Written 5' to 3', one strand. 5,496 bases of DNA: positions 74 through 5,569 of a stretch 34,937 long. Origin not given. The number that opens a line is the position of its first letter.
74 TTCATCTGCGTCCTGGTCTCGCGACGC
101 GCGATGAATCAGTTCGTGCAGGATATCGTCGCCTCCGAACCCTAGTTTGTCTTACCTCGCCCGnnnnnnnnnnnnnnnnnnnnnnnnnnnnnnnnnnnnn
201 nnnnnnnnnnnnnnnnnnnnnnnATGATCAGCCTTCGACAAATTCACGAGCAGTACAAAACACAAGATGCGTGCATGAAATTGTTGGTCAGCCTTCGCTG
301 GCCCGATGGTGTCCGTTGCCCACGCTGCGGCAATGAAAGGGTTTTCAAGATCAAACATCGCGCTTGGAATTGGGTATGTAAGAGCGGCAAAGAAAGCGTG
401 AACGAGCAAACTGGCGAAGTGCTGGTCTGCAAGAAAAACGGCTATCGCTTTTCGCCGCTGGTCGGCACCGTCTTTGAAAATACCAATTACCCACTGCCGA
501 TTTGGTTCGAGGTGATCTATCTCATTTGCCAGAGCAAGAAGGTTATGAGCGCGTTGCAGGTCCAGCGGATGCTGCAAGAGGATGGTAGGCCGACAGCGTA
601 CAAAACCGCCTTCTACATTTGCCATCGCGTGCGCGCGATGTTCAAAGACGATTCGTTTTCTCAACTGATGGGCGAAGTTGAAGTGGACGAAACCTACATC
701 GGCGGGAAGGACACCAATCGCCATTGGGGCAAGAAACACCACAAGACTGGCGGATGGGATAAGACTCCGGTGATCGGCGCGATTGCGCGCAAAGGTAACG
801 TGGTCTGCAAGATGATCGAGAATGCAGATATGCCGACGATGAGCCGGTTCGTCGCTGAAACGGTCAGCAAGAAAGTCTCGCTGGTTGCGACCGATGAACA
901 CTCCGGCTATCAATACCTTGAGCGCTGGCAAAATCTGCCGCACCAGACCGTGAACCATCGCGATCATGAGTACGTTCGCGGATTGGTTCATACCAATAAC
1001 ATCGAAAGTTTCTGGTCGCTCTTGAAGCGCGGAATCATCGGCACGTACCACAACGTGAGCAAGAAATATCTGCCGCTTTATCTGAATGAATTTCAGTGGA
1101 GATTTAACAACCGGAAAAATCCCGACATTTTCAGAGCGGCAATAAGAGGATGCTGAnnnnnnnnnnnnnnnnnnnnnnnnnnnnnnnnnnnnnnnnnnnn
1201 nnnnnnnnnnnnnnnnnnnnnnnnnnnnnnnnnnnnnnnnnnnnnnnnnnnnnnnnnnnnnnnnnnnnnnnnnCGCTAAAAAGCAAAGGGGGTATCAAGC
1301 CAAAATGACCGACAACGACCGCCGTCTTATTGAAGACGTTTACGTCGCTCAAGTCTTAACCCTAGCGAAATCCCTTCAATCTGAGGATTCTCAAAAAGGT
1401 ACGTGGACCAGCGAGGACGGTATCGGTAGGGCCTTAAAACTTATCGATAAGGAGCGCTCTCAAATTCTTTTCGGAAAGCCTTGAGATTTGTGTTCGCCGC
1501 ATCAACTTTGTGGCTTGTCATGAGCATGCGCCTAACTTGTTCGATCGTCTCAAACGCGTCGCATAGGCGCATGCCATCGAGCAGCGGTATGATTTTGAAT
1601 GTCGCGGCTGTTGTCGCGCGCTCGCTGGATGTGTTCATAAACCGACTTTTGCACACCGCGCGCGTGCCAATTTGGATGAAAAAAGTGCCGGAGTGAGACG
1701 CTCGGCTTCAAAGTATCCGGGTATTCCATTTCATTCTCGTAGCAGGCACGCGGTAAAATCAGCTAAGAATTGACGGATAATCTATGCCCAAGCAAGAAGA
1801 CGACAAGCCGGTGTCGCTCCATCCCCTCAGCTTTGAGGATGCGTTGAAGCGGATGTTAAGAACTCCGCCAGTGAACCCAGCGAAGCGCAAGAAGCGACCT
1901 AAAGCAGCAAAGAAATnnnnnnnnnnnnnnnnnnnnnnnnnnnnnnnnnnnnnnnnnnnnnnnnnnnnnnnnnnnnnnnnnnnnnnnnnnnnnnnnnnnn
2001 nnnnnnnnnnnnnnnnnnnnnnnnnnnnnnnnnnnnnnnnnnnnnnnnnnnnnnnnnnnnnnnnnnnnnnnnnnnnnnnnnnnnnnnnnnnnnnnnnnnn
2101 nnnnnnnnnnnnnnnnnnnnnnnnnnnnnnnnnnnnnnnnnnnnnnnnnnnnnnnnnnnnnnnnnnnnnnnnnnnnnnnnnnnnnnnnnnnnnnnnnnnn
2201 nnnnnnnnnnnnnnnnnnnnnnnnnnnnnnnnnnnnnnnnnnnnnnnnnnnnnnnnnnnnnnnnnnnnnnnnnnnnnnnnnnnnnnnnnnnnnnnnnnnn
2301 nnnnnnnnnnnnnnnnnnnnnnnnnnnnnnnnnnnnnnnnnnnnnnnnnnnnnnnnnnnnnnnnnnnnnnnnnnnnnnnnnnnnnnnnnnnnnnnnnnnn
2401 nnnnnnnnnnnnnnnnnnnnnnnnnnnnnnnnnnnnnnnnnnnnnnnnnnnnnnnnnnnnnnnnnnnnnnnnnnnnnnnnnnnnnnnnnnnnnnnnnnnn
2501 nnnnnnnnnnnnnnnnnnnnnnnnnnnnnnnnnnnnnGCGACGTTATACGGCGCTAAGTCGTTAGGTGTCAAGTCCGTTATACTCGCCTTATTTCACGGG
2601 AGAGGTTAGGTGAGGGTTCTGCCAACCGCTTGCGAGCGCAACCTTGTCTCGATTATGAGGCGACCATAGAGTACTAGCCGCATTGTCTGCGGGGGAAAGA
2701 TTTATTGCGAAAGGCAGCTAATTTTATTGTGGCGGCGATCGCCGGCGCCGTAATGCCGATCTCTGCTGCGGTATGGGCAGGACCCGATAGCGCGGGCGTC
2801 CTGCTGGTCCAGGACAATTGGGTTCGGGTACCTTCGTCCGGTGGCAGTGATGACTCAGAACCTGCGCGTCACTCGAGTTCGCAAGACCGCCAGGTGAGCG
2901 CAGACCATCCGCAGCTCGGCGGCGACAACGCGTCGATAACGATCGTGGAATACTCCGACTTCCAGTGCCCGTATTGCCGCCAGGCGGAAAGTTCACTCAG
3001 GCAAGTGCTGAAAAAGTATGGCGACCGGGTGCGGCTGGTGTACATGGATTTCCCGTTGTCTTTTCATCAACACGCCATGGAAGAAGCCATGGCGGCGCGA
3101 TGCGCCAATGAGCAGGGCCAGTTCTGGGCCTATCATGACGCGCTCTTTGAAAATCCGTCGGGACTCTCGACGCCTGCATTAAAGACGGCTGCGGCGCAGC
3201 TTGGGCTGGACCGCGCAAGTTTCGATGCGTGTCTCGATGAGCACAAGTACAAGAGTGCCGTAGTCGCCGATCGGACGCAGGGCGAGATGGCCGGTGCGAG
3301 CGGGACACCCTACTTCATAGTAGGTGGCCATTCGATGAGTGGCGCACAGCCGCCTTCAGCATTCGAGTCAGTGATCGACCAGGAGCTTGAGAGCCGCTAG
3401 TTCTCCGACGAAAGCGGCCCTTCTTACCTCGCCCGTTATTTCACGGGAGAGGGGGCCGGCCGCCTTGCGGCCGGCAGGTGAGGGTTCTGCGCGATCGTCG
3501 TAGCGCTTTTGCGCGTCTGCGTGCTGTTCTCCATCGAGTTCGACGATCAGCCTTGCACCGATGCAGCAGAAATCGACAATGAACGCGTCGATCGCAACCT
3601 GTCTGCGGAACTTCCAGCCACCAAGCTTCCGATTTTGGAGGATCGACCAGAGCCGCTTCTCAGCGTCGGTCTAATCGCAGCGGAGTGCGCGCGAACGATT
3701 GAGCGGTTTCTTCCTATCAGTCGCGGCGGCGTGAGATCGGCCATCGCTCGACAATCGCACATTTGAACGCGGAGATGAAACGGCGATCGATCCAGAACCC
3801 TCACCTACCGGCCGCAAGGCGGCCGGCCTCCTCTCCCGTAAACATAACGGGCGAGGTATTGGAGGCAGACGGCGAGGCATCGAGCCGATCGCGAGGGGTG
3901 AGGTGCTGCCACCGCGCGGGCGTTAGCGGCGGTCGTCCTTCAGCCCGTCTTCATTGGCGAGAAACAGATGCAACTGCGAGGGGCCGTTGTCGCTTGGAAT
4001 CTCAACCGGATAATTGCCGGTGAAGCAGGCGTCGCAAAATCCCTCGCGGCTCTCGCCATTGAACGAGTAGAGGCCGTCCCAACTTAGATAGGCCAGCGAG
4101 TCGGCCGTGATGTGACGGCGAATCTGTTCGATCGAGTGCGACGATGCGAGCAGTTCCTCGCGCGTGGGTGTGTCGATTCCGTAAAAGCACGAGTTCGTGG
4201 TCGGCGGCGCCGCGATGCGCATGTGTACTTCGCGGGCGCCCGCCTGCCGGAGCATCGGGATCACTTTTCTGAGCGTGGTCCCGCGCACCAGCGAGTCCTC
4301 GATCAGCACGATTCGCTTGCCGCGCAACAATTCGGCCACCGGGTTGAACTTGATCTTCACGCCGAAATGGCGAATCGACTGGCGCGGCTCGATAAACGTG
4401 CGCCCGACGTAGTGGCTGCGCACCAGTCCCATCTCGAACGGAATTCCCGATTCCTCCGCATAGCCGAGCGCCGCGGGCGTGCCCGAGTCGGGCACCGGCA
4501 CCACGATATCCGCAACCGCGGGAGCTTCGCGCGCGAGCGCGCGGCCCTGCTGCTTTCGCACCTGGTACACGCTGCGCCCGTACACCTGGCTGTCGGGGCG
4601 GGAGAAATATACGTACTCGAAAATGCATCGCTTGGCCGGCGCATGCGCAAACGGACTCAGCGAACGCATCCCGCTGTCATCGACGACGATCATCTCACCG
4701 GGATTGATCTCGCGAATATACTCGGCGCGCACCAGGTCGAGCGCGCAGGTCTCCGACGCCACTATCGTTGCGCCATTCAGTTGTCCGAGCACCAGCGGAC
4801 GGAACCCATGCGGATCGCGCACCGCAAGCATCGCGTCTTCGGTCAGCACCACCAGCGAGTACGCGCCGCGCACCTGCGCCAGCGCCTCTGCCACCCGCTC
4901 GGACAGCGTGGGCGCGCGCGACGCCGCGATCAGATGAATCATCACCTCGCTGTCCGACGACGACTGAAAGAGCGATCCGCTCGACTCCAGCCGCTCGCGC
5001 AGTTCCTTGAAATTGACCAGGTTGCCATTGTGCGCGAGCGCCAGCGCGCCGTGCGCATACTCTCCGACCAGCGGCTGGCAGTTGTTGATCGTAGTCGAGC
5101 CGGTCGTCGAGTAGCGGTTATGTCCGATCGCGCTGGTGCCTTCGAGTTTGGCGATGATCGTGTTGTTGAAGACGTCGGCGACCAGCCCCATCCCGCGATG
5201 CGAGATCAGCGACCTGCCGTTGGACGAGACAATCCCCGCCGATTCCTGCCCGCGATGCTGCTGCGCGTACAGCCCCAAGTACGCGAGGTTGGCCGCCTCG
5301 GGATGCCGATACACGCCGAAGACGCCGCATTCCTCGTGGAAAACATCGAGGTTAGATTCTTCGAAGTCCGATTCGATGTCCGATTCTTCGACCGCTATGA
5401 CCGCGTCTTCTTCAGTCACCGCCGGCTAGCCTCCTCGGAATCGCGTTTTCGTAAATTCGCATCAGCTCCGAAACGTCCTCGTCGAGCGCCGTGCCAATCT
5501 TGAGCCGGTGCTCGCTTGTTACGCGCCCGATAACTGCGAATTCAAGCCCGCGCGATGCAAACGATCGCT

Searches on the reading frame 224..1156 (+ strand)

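Call 63: search_protein_families(library=pfam, proteins=[window:224-1156:+], max_evalue=0.001)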
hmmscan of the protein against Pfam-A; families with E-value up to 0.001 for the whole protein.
window:224-1156:+ (310 aa): 2 families
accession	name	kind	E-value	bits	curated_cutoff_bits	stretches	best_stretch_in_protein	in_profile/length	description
PF12762.13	DDE_Tnp_IS1595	-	7.8e-39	133.6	27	1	147-295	1-153/153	ISXO2-like transposase domain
PF12760.12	Zn_ribbon_IS1595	-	3.6e-11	43.3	25.4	1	12-53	1-41/46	Transposase zinc-ribbon domain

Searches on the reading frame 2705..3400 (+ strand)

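Call 63: search_protein_families(library=pfam, proteins=[window:2705-3400:+], max_evalue=0.001)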
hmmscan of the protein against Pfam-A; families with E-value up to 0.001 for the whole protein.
window:2705-3400:+ (231 aa): 3 families
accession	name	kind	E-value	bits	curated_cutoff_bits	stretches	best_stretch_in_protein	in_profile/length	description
PF13462.12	Thioredoxin_4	-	4.7e-30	105.4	23.2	1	70-225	7-164/165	Thioredoxin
PF01323.26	DSBA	-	9.4e-25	87.9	25.6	1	79-224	1-190/191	DSBA-like thioredoxin domain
PF13098.12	Thioredoxin_2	-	5.6e-06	27.1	27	1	76-223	5-103/104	Thioredoxin-like domain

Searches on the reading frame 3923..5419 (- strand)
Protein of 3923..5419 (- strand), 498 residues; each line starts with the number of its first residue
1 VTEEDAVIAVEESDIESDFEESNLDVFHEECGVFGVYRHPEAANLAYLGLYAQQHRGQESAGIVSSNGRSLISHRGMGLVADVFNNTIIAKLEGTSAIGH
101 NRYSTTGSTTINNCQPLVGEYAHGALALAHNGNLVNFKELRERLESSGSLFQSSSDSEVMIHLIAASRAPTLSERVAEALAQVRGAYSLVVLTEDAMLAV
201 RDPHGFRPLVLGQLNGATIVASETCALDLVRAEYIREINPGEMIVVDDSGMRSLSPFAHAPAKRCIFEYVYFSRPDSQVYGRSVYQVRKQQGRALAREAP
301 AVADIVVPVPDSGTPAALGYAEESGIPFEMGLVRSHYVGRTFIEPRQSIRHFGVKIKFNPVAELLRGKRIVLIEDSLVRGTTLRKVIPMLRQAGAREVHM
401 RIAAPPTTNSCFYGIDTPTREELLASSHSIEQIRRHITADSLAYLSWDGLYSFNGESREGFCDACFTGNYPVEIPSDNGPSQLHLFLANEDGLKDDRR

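Call 94: search_protein_families(library=pfam, proteins=[window:3923-5419:-], max_evalue=0.001)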
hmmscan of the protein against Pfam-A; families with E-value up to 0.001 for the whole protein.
window:3923-5419:- (498 aa): 4 families
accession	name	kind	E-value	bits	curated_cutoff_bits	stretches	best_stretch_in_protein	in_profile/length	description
PF13522.11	GATase_6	-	2.8e-22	79.6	27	1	92-223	8-130/130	Glutamine amidotransferase domain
PF13537.11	GATase_7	-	2.6e-21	76.3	25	1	102-227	3-121/123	Glutamine amidotransferase domain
PF00156.33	Pribosyltran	-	5.5e-08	32.7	26.3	1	303-400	30-120/158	Phosphoribosyl transferase domain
PF13230.11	GATase_4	-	7.3e-07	28.8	23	1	92-143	69-121/272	Glutamine amidotransferases class-II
